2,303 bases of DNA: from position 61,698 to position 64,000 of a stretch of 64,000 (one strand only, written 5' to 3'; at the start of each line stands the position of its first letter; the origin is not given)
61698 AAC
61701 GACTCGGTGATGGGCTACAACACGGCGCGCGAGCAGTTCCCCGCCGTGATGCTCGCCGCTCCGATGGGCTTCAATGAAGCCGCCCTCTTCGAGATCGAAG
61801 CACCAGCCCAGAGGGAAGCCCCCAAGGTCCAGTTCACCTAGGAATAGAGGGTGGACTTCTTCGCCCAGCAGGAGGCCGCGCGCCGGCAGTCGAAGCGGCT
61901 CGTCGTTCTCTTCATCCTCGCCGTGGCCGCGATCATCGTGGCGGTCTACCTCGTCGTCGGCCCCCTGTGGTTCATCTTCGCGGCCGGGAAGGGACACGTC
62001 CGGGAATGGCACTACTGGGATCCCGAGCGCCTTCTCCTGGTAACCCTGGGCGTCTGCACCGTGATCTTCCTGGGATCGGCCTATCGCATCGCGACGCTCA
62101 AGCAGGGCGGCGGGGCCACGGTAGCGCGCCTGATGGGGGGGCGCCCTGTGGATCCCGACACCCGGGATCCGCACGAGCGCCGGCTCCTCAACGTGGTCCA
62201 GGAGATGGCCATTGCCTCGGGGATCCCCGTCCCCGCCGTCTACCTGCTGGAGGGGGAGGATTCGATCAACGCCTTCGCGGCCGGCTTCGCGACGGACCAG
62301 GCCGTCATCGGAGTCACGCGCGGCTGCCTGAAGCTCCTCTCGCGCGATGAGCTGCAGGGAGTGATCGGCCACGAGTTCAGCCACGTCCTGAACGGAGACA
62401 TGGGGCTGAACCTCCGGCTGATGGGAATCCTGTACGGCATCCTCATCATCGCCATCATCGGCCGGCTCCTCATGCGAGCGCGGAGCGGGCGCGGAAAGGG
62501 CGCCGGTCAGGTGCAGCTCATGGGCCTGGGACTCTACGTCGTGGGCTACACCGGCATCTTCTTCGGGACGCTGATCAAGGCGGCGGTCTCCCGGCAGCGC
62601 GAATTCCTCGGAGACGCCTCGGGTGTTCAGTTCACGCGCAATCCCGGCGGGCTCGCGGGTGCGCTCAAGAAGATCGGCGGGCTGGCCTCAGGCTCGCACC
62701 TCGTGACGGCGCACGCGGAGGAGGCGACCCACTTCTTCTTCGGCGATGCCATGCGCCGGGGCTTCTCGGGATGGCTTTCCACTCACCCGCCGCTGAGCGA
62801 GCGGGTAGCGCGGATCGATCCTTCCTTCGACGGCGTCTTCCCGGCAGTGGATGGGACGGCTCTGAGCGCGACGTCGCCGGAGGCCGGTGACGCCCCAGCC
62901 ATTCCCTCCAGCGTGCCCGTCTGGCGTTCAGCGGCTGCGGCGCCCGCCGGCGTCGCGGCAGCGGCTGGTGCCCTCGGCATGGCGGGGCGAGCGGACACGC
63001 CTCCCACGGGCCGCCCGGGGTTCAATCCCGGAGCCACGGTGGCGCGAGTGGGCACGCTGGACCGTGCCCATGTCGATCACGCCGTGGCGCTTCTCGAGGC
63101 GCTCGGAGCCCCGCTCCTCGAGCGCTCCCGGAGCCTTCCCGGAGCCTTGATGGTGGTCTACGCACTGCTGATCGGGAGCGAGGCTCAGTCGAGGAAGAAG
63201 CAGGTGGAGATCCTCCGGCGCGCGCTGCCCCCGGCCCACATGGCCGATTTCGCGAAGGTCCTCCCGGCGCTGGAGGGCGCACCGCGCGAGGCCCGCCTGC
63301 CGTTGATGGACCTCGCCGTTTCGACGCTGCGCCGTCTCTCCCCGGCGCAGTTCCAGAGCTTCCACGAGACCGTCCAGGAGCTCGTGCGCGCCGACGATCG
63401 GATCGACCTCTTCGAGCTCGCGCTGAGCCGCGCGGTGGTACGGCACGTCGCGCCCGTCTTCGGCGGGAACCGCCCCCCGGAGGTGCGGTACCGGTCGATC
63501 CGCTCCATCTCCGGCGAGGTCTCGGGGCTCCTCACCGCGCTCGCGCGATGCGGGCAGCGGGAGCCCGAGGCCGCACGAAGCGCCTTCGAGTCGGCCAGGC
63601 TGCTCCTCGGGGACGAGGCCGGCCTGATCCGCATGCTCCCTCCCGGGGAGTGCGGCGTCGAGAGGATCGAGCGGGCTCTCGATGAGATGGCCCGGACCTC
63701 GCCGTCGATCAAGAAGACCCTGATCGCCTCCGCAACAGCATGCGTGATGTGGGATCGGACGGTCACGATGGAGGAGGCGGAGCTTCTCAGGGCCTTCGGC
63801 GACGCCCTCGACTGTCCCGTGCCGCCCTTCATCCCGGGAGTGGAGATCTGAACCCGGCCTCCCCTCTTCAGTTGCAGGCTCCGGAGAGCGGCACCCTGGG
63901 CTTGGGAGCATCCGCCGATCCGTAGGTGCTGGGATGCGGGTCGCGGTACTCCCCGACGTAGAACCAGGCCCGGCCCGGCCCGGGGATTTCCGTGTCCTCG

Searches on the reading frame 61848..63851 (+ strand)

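Call 60: search_protein_families(library=pfam, proteins=[window:61848-63851:+], max_evalue=0.001)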
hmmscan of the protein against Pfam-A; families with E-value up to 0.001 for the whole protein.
window:61848-63851:+ (667 aa): 1 family
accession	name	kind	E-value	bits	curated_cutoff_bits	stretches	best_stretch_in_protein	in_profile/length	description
PF01435.24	Peptidase_M48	-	3.6e-30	105.6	20.3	1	110-324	4-183/186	Peptidase family M48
